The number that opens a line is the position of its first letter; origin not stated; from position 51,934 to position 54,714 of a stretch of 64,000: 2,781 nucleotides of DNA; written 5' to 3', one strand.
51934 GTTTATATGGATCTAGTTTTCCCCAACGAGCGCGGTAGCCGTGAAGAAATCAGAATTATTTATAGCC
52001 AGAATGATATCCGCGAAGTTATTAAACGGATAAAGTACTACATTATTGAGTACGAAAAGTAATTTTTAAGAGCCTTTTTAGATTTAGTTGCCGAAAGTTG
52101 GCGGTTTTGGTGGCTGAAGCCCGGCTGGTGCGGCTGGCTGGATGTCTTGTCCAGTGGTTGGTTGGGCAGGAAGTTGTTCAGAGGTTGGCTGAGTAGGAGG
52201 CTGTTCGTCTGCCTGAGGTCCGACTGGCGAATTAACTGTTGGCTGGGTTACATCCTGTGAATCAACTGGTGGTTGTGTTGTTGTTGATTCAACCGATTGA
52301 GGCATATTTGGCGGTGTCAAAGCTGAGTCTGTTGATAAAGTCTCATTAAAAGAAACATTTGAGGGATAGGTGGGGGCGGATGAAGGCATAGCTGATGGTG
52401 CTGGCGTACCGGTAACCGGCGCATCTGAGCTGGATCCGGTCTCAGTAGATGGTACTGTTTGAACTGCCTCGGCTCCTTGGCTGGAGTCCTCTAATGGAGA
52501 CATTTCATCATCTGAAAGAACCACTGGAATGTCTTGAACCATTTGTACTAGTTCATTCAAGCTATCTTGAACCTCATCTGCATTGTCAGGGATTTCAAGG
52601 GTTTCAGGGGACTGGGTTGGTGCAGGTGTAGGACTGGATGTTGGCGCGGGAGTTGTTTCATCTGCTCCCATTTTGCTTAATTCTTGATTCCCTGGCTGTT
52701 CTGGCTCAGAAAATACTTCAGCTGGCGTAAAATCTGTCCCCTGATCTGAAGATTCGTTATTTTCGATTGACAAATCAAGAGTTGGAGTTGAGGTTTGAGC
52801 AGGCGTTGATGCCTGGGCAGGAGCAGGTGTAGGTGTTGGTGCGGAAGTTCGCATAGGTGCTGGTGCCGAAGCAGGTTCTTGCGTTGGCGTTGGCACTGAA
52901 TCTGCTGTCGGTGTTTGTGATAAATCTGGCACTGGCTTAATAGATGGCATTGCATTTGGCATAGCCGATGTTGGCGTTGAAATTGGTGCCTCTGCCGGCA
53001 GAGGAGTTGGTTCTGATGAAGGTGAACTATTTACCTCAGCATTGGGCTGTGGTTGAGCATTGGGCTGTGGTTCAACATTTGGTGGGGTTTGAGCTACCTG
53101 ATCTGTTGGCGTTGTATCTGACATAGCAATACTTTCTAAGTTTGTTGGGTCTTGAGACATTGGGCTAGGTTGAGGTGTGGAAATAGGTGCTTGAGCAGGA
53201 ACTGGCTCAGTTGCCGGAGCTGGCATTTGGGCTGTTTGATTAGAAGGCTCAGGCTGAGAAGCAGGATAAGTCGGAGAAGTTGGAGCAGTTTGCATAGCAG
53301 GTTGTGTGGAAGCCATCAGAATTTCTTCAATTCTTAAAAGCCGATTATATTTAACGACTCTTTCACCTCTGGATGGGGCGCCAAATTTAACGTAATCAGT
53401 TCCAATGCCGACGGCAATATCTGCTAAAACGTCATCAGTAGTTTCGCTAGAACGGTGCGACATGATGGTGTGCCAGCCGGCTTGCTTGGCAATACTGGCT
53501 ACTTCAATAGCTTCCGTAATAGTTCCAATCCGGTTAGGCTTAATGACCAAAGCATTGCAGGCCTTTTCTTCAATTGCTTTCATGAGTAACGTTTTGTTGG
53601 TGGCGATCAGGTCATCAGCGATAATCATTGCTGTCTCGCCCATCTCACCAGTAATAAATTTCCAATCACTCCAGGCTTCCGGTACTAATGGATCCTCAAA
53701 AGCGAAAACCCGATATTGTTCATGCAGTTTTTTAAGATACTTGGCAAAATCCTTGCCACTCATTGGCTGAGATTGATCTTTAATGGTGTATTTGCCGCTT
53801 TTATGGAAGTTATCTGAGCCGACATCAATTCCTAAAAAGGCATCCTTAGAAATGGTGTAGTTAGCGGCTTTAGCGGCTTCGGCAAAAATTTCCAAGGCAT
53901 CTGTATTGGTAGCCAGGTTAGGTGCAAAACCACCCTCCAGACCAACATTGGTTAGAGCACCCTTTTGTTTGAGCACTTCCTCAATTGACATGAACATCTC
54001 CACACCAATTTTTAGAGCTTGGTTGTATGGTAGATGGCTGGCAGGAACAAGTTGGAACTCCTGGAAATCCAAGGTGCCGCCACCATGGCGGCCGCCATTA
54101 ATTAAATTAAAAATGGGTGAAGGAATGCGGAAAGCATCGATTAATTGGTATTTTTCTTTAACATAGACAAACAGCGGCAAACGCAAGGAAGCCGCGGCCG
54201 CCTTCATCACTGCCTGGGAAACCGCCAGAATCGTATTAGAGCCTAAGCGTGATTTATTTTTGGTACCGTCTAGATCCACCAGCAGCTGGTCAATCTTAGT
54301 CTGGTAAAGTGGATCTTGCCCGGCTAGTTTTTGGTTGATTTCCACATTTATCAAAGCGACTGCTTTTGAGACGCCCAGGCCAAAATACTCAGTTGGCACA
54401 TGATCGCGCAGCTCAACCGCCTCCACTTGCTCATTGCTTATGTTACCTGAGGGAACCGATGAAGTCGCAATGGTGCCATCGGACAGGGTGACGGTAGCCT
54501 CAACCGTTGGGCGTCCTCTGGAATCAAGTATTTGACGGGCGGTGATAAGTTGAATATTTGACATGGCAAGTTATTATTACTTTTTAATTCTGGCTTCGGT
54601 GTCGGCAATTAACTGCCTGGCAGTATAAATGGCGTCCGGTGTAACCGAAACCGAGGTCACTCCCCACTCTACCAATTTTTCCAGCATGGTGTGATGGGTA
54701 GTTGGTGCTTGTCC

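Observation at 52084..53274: Enolase carries a roughly 390-aa mucin-like Pro/Thr/Ser/Ala/Gln-rich C-terminal extension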

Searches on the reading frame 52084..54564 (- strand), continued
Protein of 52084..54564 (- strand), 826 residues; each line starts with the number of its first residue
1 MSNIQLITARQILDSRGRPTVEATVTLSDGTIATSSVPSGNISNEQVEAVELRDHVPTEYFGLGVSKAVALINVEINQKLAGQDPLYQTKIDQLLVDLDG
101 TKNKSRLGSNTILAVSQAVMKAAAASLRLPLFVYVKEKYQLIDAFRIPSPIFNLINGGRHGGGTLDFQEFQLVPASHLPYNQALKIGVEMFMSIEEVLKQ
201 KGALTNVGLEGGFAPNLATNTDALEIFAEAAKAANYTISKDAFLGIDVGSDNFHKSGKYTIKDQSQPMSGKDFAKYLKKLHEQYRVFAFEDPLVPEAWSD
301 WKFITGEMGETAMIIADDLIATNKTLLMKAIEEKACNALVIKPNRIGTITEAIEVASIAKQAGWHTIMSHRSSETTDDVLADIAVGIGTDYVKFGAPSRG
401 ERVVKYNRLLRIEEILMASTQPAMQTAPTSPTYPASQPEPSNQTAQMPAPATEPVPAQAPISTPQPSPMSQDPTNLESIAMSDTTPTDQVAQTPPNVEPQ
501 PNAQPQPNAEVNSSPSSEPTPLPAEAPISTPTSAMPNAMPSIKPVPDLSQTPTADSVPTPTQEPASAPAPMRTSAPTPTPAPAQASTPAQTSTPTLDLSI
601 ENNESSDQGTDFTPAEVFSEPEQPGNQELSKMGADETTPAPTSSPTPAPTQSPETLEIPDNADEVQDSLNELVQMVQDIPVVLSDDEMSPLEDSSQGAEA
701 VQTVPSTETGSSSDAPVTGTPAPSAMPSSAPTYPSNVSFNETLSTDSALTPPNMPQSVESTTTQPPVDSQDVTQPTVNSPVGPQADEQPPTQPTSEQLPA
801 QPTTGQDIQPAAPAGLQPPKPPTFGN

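Call 45: predict_structure(alignment_id=A1)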
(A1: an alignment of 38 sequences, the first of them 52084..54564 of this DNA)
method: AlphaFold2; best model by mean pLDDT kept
length: 826 residues; sequences in the alignment: 38
mean_pLDDT: 56.4   pTM: 0.38
mean pLDDT of the five models: 56.4, 53.8, 52.2, 51.9, 48.2
residues with pLDDT >= 90: 20; 70-90: 199; 50-70: 237; < 50: 370
segments of 3 or more residues with pLDDT < 50: 130-152, 158-165, 209-211, 395-413, 419-437, 441-447, 457-459, 461-463, 469-472, 474-485, 487-492, 502-504, 508-514, 524-526, 528-530, 532-535, 537-539, 547-551, 553-557, 565-567, 571-575, 583-587, 589-593, 595-613, 615-620, 625-638, 642-644, 650-652, 654-660, 677-704, 706-715, 717-722, 724-726, 728-730, 735-750, 753-764, 767-779, 784-788, 794-798, 800-809, 814-816
pLDDT, mean of each block of 10 residues (from residue 1): 89 78 91 75 61 74 80 89 81 77 60 80 69 34 39 50 50 54 66 75 56 58 75 69 59 77 79 83 65 72 77 71 75 80 71 82 78 61 63 48 41 47 38 42 43 52 43 37 42 55 50 44 47 47 49 47 49 44 42 37 38 37 40 42 47 41 62 55 38 39 40 41 44 42 37 44 42 39 49 43 45 51 53
secondary structure, 60 per line:
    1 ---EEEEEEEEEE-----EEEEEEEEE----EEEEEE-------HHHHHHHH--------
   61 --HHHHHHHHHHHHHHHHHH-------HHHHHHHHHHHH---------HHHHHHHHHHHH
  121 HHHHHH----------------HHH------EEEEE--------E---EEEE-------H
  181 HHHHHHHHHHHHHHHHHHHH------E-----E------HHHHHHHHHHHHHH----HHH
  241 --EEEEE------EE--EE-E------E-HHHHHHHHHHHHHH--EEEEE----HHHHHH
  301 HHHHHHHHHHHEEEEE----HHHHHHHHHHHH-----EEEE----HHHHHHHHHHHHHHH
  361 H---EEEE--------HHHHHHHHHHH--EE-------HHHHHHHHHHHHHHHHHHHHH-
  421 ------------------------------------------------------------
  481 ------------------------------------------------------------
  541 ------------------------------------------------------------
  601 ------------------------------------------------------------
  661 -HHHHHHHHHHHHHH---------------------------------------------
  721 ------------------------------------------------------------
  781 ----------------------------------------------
elements in order (helices of 4 or more, strands of 3 or more residues): E4-13 E19-27 E32-37 H45-52 H63-80 H88-99 H109-126 E152-156 E169-172 H180-200 H220-233 E243-247 H270-283 E286-290 H295-311 E312-316 H321-332 E338-341 H346-361 E365-368 H377-387 H399-419 H662-675
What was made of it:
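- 52087..53307 (-): Acidic, Pro/Thr/Ser/Ala/Gln-rich, intrinsically disordered C-terminal tail, aa 420-826. AF2 pLDDT is below 50 throughout except for one helix (call 45).
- In the window protein itself the helix reaches a pLDDT of only about 55-62 (call 45).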

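Call 80: predict_structure(alignment_id=A5)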
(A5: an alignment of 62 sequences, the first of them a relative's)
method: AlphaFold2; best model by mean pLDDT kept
length: 600 residues; sequences in the alignment: 62
mean_pLDDT: 82.5   pTM: 0.74
mean pLDDT of the five models: 82.5, 81.8, 81.7, 80.8, 80.3
residues with pLDDT >= 90: 407; 70-90: 28; 50-70: 44; < 50: 121
segments of 3 or more residues with pLDDT < 50: 425-436, 438-442, 447-449, 451-454, 458-465, 467-470, 474-484, 487-509, 517-525, 537-556, 576-588
pLDDT, mean of each block of 10 residues (from residue 1): 97 95 98 94 90 97 98 99 98 98 97 98 98 98 97 96 97 98 98 98 95 97 98 97 97 97 98 98 97 97 98 97 97 98 96 98 96 91 98 95 97 96 55 46 50 46 40 45 44 39 44 48 47 50 43 54 80 51 41 54
secondary structure, 60 per line:
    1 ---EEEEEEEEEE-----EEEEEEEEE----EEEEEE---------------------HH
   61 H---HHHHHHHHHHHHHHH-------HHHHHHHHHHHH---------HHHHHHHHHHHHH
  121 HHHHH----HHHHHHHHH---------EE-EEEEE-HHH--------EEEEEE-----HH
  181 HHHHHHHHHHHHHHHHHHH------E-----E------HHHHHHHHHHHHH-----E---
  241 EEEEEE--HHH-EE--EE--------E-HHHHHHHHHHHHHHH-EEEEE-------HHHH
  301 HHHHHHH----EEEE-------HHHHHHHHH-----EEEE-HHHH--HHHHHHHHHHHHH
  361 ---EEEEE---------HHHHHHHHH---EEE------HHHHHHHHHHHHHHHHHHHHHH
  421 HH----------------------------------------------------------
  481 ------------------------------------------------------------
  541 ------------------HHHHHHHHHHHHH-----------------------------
elements in order: E4-13 E19-27 E32-37 H65-79 H87-98 H108-125 H130-138 E151-155 E168-173 H179-199 H219-231 E241-246 H269-283 E285-289 H297-307 E312-315 H323-331 E337-340 H342-345 H348-360 E364-368 H378-386 E390-392 H399-422 H559-571
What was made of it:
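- On Disordered scaffold or tether with short linear motifs (works like the RNase E C-terminal domain, or the FtsZ linker plus C-terminal peptide): AF2 pLDDT is below 50 over the tail in two members (calls 45, 80). The helix is predicted at the motif in both AF2 models (calls 45, 80).
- This holds in two members whose tails differ completely (calls 45, 80).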

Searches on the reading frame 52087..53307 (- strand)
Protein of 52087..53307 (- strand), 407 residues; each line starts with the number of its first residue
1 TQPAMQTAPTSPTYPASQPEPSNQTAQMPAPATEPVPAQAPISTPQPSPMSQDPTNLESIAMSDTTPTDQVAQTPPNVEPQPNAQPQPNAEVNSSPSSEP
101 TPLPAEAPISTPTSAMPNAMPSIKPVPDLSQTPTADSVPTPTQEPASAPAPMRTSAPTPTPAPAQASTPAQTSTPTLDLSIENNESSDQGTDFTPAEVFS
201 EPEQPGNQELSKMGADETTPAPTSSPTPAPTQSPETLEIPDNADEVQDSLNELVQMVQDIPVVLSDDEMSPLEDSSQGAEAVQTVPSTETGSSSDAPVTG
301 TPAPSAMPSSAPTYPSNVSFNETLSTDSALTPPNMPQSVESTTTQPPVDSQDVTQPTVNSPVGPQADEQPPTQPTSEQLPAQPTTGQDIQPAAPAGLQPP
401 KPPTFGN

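Call 47: search_solved_structures(query=window:52087-53286:-, max_evalue=1)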
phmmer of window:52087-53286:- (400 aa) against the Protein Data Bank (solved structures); distinct sequences matched with E-value up to 1: 3.
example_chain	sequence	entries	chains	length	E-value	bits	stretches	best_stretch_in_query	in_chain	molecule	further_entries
6ysy_B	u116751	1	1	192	0.00093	22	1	143-271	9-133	Myosin light chain 1/3, skeletal muscle isoform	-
7qio_N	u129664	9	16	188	0.044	16.5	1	146-268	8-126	Myosin light chain 1/3, skeletal muscle isoform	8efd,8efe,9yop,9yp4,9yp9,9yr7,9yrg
9gz1_C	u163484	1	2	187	0.047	16.4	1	146-268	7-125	Myosin light chain 1/3, skeletal muscle isoform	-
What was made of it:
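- Tried and rejected: The tail against PDB gave only a composition-driven match to the Ala/Pro-rich N-terminus of myosin light chain (call 47).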

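Call 71: search_protein_families(library=pfam, proteins=[window:52087-53307:-], max_evalue=0.1)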
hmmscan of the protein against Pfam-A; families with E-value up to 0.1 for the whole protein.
window:52087-53307:- (407 aa): 0 families
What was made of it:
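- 52087..53307 (-): There is no Pfam family (call 71) and no meaningful PDB match (call 47).
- Tried and rejected: The tail against Pfam gave nothing (call 71).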

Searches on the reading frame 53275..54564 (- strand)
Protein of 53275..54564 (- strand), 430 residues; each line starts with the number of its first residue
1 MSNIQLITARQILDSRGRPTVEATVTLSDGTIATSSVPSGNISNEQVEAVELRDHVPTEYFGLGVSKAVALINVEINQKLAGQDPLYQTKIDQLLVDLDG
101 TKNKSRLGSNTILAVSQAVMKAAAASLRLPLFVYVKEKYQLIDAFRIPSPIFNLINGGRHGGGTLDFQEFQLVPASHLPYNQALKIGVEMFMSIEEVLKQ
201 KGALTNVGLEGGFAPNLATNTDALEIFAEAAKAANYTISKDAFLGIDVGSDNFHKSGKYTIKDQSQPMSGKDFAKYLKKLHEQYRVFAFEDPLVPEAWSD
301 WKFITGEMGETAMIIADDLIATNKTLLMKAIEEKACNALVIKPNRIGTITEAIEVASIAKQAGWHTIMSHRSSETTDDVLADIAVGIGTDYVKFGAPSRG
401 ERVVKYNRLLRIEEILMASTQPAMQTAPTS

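Call 46: search_solved_structures(query=window:53275-54564:-, show_alignments=1, max_evalue=1e-50)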
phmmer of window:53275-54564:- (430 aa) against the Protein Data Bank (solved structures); distinct sequences matched with E-value up to 1e-50: 67 (the best 60 are shown).
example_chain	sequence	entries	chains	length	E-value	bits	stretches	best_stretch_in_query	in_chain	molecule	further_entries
3h8a_A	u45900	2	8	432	2.6e-104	352.7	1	1-416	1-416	Enolase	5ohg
6d3q_A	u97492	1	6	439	2.8e-104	352.6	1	1-416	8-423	Enolase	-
6bfy_A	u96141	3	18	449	3e-104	352.5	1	1-416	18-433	Enolase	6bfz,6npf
1e9i_A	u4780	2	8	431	7.3e-104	351.2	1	4-416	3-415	ENOLASE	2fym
4rop_A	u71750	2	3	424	1.1e-102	347.3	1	4-416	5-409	Enolase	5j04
3uj2_A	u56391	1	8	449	1.1e-101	344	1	4-418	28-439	Enolase 1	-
9no2_A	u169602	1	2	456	5.8e-101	341.7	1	2-416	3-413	Enolase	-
4yws_A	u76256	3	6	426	1.1e-97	330.8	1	4-421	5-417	Enolase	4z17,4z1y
7e2q_A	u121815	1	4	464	6.5e-97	328.3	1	7-414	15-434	Enolase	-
7ckp_A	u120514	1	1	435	1.4e-96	327.3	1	4-418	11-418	Enolase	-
6l7d_A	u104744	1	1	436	1.4e-96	327.3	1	4-418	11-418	Enolase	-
7clk_A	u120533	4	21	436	1.4e-96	327.3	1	4-418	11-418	Enolase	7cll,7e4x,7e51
3ucc_A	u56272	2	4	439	8.9e-96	324.6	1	4-416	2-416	Gamma-enolase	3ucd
7n6g_6G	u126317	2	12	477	8.9e-96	324.6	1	6-416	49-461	Phosphopyruvate hydratase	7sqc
7e4f_A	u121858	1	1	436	9.5e-96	324.5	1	4-418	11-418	Enolase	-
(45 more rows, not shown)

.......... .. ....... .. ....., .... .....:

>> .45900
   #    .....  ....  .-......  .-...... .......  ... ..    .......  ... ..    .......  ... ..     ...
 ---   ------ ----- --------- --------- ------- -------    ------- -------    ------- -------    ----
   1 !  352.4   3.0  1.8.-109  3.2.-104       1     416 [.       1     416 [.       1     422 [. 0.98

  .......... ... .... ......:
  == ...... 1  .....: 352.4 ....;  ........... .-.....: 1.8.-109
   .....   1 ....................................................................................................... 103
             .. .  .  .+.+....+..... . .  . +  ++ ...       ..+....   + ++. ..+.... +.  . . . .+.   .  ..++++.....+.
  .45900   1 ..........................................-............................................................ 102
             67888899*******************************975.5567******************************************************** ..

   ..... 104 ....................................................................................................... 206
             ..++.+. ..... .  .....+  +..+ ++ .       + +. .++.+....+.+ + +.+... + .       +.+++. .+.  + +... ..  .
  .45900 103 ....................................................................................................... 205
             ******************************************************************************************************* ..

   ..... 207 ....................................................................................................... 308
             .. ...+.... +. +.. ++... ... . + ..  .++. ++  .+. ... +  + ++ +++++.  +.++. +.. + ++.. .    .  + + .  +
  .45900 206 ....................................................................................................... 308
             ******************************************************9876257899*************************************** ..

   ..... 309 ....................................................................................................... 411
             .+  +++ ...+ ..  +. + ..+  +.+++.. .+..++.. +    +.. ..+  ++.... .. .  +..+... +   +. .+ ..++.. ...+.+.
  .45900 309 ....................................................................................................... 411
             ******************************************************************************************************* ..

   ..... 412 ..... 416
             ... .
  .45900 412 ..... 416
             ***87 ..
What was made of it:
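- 53308..54564 (-): Enolase catalytic module, aa 1-419 (Enolase_N 4-135, Enolase_C TIM barrel 146-419). It aligns 1-416 to E. coli enolase 3h8a at E = 3e-104 (call 46).
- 54427..54453 (-): Remodelled active-site loop 1 (aa 38-46, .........). The canonical serine ligand of Mg2+ number 2 aligns with Ile42. Alignment to 3h8a (call 46).
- On Enolase / phosphopyruvate hydratase (TIGR01060; PF03952 + PF00113): A one-residue insertion places Ser43 next to it (call 46).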
